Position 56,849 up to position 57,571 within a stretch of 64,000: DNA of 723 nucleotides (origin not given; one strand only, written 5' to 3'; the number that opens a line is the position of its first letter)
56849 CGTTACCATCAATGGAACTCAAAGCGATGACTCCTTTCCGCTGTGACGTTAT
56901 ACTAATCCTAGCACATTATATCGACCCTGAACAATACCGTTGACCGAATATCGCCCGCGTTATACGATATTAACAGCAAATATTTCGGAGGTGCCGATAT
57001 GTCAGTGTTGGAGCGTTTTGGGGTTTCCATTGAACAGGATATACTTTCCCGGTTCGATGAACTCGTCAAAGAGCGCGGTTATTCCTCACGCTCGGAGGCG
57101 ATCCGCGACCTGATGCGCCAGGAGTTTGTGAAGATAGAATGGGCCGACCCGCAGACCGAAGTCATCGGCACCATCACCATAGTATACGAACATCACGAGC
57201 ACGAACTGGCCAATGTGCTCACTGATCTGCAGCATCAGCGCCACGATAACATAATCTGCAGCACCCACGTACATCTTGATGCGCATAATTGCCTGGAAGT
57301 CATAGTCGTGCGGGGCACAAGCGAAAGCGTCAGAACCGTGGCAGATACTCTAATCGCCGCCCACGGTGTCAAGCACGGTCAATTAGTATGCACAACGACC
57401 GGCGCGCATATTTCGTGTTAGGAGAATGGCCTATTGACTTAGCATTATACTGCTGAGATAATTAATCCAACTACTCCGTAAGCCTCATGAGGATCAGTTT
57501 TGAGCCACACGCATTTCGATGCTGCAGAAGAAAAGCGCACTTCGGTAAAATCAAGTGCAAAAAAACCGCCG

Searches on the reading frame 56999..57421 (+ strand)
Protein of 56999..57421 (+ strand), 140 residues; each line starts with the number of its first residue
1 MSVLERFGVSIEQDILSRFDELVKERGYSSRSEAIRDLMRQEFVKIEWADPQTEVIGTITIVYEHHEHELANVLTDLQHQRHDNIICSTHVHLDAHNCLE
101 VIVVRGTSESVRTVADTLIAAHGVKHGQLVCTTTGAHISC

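Call 3: search_protein_families(library=pfam, proteins=[window:56999-57421:+], max_evalue=0.01)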
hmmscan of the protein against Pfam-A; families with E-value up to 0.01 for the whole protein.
window:56999-57421:+ (140 aa): 3 families
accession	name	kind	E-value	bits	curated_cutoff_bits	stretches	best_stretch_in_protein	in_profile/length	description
PF08753.17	NikR_C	-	6.3e-30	103.7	22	1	56-131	1-76/77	NikR C terminal nickel binding domain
PF01402.27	RHH_1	-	3.1e-08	33.7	20.5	1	6-41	1-35/39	Ribbon-helix-helix protein, copG family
PF05913.16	MupG_C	-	0.0096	16.5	24.4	0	7-88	3-95/116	6-phospho-N-acetylmuramidase, C-terminal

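Call 4: search_protein_families(library=ncbifam, proteins=[window:56999-57421:+], max_evalue=0.01)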
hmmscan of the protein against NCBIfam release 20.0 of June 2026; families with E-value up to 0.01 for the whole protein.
window:56999-57421:+ (140 aa): 5 families
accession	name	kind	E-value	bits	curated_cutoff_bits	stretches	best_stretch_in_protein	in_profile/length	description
NF003381.0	PRK04460.1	equivalog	5e-58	195.1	105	1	2-137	2-137/139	nickel-responsive transcriptional regulator NikR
NF002169.0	PRK01002.1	subfamily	4.5e-42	143.3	111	1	4-138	4-139/141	nickel responsive regulator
NF002815.0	PRK02967.1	equivalog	1.8e-39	134.9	83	1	4-134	1-132/139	nickel-responsive transcriptional regulator NikR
NF001884.0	PRK00630.1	subfamily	3.2e-39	134.4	119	1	4-132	10-141/148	nickel responsive regulator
TIGR02793.1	nikR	equivalog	1.4e-32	112.7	175.45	1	6-131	2-127/129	nickel-responsive transcriptional regulator NikR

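Call 30: find_homologous_proteins(query=window:56999-57421:+, max_evalue=1e-10)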
Query window:56999-57421:+ (140 aa): 7940 proteins with E <= 1e-10 among 8000 candidates; the best 120 are listed.
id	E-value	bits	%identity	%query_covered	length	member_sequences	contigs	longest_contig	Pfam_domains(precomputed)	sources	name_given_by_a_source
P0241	5.3e-86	303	100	100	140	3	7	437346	PF08753.18,PF01402.28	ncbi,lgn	-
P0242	9.2e-75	267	87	100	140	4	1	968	PF08753.18,PF01402.28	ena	-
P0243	3.0e-70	252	81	99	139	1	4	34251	PF08753.18,PF01402.28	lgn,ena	-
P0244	4.4e-70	252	79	99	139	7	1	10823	PF08753.18,PF01402.28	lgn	-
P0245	1.5e-69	250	80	99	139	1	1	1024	PF08753.18,PF01402.28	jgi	jgi:CopG family nickel-responsive transcriptional regulator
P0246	1.7e-69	250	85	99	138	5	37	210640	PF08753.18,PF01402.28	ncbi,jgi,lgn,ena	jgi:CopG family nickel-responsive transcriptional regulator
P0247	6.5e-69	248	84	99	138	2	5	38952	PF08753.18,PF01402.28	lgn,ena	-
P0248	7.0e-69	248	77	99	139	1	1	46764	PF08753.18,PF01402.28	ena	-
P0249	7.1e-68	245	78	99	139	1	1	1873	PF08753.18,PF01402.28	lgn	-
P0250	1.4e-65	237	76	99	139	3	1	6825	PF08753.18,PF01402.28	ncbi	-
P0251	3.5e-64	233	74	99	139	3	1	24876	PF08753.18,PF01402.28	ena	-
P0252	1.6e-63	230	74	99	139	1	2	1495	PF08753.18,PF01402.28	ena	-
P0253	2.1e-63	230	75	99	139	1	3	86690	PF08753.18,PF01402.28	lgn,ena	-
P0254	3.0e-63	230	73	99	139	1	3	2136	PF08753.18,PF01402.28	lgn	-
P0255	4.0e-63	229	74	99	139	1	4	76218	PF08753.18,PF01402.28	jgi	-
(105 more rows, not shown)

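Call 31: find_encoding_contigs(protein=P0246, flank=8000, max_places=2)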
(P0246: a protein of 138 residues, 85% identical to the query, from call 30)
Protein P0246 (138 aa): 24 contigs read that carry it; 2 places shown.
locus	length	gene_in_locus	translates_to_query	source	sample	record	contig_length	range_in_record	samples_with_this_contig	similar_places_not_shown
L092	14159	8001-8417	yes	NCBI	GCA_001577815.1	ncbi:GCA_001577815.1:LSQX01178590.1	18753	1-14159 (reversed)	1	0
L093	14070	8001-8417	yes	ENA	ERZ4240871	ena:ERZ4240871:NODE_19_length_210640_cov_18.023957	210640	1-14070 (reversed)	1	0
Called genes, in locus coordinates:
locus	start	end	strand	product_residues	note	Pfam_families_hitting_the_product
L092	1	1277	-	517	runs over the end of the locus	PF13431:TPR_17 (faint), PF13371:TPR_9 (faint), PF14559:TPR_19 (faint), PF12895:ANAPC3 (faint), PF13414:TPR_11 (faint), PF13432:TPR_16, PF07719:TPR_2 (weak), PF13428:TPR_14 (weak), +3 more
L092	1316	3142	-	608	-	PF01520:Amidase_3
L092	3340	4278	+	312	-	PF01641:SelR, PF01625:PMSR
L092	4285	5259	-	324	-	-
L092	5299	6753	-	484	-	-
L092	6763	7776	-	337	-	PF07963:N_methyl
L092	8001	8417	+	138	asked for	PF01402:RHH_1, PF08753:NikR_C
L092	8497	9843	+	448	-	-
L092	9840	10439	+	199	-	PF07963:N_methyl (weak)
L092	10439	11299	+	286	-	PF01297:ZnuA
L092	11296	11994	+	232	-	PF00005:ABC_tran, PF02463:SMC_N (weak), PF13304:AAA_21 (weak)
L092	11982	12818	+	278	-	PF00950:ABC-3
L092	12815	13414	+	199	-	PF01209:Ubie_methyltran, PF02353:CMAS (weak), PF13489:Methyltransf_23, PF05175:MTS (weak), PF13847:Methyltransf_31, PF08241:Methyltransf_11, PF08242:Methyltransf_12, PF13649:Methyltransf_25, +1 more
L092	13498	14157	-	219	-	?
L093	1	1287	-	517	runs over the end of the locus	PF13431:TPR_17 (faint), PF13371:TPR_9 (faint), PF13432:TPR_16 (weak), PF14559:TPR_19 (faint), PF12895:ANAPC3 (faint), PF13432:TPR_16, PF07719:TPR_2 (weak), PF13428:TPR_14 (weak), +4 more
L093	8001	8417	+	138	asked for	PF01402:RHH_1, PF08753:NikR_C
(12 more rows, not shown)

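Call 32: find_encoding_contigs(protein=P0248, flank=8000, max_places=1)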
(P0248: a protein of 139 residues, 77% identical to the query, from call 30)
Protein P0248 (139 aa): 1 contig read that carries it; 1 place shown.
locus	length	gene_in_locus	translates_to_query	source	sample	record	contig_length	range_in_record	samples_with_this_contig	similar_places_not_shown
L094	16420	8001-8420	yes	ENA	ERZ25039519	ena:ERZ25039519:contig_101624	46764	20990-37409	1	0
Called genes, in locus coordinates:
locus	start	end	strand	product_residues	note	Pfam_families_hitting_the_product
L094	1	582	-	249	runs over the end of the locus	PF01977:UbiD, PF20696:UbiD_C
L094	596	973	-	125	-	PF01977:UbiD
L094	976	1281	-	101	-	PF20695:UbiD_N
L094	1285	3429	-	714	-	PF02589:LUD_dom, PF13187:Fer4_9 (faint), PF00037:Fer4 (faint), PF13183:Fer4_8, PF13237:Fer4_10 (faint), PF12838:Fer4_7 (weak), PF13534:Fer4_17, PF02754:CCG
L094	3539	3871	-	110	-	PF01011:PQQ (weak), PF13360:PQQ_2, PF13570:Beta-prop_ACSF4, PF25292:Beta-prop_CGLA (faint)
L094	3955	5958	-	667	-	PF16371:MetallophosN, PF00149:Metallophos, PF12850:Metallophos_2, PF13570:Beta-prop_ACSF4, PF01011:PQQ (faint), PF13360:PQQ_2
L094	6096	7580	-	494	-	PF00199:Catalase, PF06628:Catalase-rel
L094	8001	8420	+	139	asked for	PF01402:RHH_1, PF08753:NikR_C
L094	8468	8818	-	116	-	PF03860:Csp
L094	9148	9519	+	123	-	-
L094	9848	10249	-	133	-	-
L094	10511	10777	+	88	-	PF07963:N_methyl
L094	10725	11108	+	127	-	-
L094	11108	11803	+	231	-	PF01297:ZnuA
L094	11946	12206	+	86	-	-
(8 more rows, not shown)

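Call 33: find_encoding_contigs(protein=P0253, flank=8000, max_places=1)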
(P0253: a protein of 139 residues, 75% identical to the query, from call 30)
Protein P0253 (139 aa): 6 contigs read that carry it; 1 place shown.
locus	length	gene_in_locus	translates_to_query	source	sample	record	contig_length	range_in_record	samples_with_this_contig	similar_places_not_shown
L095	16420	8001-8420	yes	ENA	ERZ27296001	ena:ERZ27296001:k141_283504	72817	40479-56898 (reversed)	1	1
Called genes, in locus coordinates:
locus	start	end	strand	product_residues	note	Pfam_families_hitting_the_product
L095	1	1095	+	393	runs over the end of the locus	PF28597:T2SSF_N, PF00482:T2SSF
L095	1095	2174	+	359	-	PF00226:DnaJ, PF00515:TPR_1 (faint), PF07719:TPR_2 (faint), PF13181:TPR_8 (faint), PF13414:TPR_11 (faint)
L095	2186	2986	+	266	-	PF02548:Pantoate_transf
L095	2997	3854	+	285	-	PF02569:Pantoate_ligase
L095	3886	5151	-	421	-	PF07992:Pyr_redox_2, PF00070:Pyr_redox (weak), PF22366:NDH2_C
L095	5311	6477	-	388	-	PF02771:Acyl-CoA_dh_N, PF02770:Acyl-CoA_dh_M, PF00441:Acyl-CoA_dh_1, PF22924:ACOX_C_alpha1 (weak), PF08028:Acyl-CoA_dh_2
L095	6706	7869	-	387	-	PF07690:MFS_1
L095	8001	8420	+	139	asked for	PF01402:RHH_1, PF08753:NikR_C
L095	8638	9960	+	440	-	-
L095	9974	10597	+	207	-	PF07963:N_methyl (faint)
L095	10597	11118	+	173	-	PF12822:ECF_trnsprt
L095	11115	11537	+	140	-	PF02663:FmdE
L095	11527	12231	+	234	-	PF02361:CbiQ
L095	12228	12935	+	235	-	PF00005:ABC_tran, PF02463:SMC_N (faint), PF13304:AAA_21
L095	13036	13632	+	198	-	-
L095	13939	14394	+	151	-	-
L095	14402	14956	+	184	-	-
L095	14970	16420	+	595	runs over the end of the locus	-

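Call 46: find_related_loci(query=A4, collection=metagenome_contigs, flank=10000)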
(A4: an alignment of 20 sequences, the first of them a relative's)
Query A4 (140 aa) in metagenome_contigs; peptide patterns used: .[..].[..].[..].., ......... (x = any residue, [..] = any of these).
600 stretches matched a pattern (row limit reached: there are more); 536 encode a relative of the query (tblastn E <= 1e-3); the best 80 are kept; 80 distinct loci.
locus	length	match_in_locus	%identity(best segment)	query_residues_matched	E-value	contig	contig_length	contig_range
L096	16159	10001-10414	85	1-138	2e-75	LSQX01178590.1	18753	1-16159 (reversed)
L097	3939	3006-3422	75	1-139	2e-70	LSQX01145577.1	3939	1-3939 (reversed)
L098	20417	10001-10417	74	1-139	1e-67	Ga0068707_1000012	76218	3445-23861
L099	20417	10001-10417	71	1-139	4e-67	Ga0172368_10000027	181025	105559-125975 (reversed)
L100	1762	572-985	71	1-138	2e-69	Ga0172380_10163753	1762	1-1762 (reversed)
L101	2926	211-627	70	1-139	1e-66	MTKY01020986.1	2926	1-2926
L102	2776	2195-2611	70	1-139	3e-65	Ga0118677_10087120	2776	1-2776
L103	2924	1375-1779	68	1-135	1e-62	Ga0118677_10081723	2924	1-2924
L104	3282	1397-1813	65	1-139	7e-62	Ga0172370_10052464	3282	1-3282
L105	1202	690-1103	65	1-138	2e-65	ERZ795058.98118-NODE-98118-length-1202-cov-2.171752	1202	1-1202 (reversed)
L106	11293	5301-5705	67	1-135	1e-60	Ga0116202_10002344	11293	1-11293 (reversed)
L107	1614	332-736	64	1-135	1e-60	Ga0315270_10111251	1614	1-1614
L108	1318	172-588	61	1-139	8e-59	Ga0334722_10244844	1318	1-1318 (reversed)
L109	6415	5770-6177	63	1-136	3e-55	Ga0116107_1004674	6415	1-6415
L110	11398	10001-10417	55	1-139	3e-54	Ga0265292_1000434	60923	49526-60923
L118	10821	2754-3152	57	6-138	2e-51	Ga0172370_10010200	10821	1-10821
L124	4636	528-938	57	1-138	1e-50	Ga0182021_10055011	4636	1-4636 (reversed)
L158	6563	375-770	55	4-135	1e-47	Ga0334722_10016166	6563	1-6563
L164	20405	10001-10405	55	4-138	8e-48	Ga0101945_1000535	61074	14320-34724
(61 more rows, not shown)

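Call 51: search_protein_families(library=pfam, proteins=[L124:1821-2516:+, L118:5352-6173:+, L164:10482-11303:+, L158:2299-2661:+, L164:13277-14068:+, L092:8497-9843:+, L092:9840-10439:+, L092:10439-11299:+, L095:8638-9960:+, L095:10597-11118:+], max_evalue=0.01)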
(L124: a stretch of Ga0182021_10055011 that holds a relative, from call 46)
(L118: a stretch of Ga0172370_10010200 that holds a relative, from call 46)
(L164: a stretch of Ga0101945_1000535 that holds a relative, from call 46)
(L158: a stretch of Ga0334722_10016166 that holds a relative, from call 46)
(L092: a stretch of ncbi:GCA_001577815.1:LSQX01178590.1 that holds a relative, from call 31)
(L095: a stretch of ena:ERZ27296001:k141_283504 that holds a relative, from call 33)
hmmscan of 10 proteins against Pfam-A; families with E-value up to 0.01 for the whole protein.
L124:1821-2516:+ (231 aa): 2 families
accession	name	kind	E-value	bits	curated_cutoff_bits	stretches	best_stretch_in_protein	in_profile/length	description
PF01891.21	CbiM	-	2.2e-65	220.8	23.1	1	2-218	1-204/205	Cobalt uptake substrate-specific transmembrane region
PF12822.12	ECF_trnsprt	-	4.6e-05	23.9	30.7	1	43-209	6-165/169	ECF transporter, substrate-specific component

L118:5352-6173:+ (273 aa): 1 family
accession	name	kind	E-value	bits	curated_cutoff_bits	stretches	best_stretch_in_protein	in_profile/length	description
PF02361.21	CbiQ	-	3.1e-28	99.3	25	1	22-225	2-210/216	Cobalt transport protein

L164:10482-11303:+ (273 aa): 2 families
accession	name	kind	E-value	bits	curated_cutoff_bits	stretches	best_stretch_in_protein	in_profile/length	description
PF13557.12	Phenol_MetA_deg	-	8.3e-24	85.4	22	1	61-273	17-242/242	Putative MetA-pathway of phenol degradation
PF13609.12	Porin_4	-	0.0022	18.3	27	1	41-248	63-264/310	Gram-negative porin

L158:2299-2661:+ (120 aa): 1 family
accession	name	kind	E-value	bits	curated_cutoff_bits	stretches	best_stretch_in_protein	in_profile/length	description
PF13190.11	PDGLE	-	2.7e-10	40.4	27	1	28-111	20-100/102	PDGLE domain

L164:13277-14068:+ (263 aa): 5 families
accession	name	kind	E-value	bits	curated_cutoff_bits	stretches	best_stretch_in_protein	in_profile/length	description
PF00005.33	ABC_tran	-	1.2e-31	110.5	25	1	21-165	2-136/137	ABC transporter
PF13304.12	AAA_21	-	2.6e-14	54.4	27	2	67-200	176-303/304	AAA domain, putative AbiEii toxin, Type IV TA system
PF13175.12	AAA_15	-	1.6e-05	25.1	32.1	1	32-57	25-50/374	AAA ATPase domain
PF13555.12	AAA_29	-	8.6e-05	22.7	27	1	23-57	15-49/61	P-loop containing region of AAA domain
PF02463.25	SMC_N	-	9.1e-05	22.4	40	0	32-47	26-41/220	RecF/RecN/SMC N terminal domain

L092:8497-9843:+ (448 aa): 1 family
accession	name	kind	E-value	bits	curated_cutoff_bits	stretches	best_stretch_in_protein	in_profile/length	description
PF19135.5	DUF5818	-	3.7e-05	23.6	27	0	397-428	14-45/57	Protein of unknown function (DUF5818)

L092:9840-10439:+ (199 aa): 1 family
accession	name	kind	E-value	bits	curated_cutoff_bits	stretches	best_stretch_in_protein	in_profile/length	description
PF07963.17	N_methyl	-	7.7e-07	28.9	21.2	1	4-29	2-27/27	Prokaryotic N-terminal methylation motif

L092:10439-11299:+ (286 aa): 1 family
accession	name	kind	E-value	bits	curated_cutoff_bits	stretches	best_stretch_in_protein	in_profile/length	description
PF01297.22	ZnuA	-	7.8e-27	94.8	29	1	41-279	1-260/263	Zinc-uptake complex component A periplasmic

L095:8638-9960:+ (440 aa): 2 families
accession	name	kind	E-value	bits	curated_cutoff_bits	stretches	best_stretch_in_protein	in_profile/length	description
PF18942.5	DUF5689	-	0.0014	19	28.6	0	179-261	134-217/217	Family of unknown function (DUF5689)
PF01336.31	tRNA_anti-codon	-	0.002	18.4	27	0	311-335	34-67/75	OB-fold nucleic acid binding domain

L095:10597-11118:+ (173 aa): 1 family
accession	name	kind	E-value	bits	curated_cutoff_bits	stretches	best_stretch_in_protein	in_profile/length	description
PF12822.12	ECF_trnsprt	-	1e-11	45.6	30.7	1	6-160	1-169/169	ECF transporter, substrate-specific component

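Call 54: search_solved_structures(query=window:56999-57421:+, max_evalue=0.00001, show_alignments=2)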
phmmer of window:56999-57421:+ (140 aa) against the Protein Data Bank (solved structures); distinct sequences matched with E-value up to 0.00001: 12.
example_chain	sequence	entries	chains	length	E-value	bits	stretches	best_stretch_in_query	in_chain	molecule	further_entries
2bj1_A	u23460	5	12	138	1.2e-42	148.3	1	4-137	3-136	NICKEL RESPONSIVE REGULATOR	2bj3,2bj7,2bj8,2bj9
2ca9_A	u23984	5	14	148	2.8e-29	105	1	5-130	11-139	PUTATIVE NICKEL-RESPONSIVE REGULATOR | nickel-responsive regulator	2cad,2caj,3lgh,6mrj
2wve_A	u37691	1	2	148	3.5e-28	101.5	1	5-130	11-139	PUTATIVE NICKEL-RESPONSIVE REGULATOR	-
3pht_A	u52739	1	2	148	6.2e-28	100.7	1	5-130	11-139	Putative nickel-responsive regulator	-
2wvd_A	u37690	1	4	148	7.5e-28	100.4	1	5-130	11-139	PUTATIVE NICKEL-RESPONSIVE REGULATOR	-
2wvc_A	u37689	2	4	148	1.4e-26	96.3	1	5-130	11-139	PUTATIVE NICKEL-RESPONSIVE REGULATOR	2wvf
1q5v_A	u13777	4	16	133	1.3e-25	93.2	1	5-132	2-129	Nickel responsive regulator | Nickel-responsive regulator | Nickel-responsive regulatory protein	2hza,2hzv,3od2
2wvb_A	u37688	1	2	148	3.8e-25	91.7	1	5-130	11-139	PUTATIVE NICKEL-RESPONSIVE REGULATOR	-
2y3y_A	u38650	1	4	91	7.4e-16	61.6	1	55-133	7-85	PUTATIVE NICKEL-RESPONSIVE REGULATOR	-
3qsi_B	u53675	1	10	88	1.2e-15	60.9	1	56-130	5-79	NikR nickel-responsive regulator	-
3bkf_A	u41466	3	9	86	1.5e-14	57.4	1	56-132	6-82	Nickel-responsive regulator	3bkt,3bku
1q5y_A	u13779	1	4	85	1.6e-14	57.4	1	56-132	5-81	Nickel responsive regulator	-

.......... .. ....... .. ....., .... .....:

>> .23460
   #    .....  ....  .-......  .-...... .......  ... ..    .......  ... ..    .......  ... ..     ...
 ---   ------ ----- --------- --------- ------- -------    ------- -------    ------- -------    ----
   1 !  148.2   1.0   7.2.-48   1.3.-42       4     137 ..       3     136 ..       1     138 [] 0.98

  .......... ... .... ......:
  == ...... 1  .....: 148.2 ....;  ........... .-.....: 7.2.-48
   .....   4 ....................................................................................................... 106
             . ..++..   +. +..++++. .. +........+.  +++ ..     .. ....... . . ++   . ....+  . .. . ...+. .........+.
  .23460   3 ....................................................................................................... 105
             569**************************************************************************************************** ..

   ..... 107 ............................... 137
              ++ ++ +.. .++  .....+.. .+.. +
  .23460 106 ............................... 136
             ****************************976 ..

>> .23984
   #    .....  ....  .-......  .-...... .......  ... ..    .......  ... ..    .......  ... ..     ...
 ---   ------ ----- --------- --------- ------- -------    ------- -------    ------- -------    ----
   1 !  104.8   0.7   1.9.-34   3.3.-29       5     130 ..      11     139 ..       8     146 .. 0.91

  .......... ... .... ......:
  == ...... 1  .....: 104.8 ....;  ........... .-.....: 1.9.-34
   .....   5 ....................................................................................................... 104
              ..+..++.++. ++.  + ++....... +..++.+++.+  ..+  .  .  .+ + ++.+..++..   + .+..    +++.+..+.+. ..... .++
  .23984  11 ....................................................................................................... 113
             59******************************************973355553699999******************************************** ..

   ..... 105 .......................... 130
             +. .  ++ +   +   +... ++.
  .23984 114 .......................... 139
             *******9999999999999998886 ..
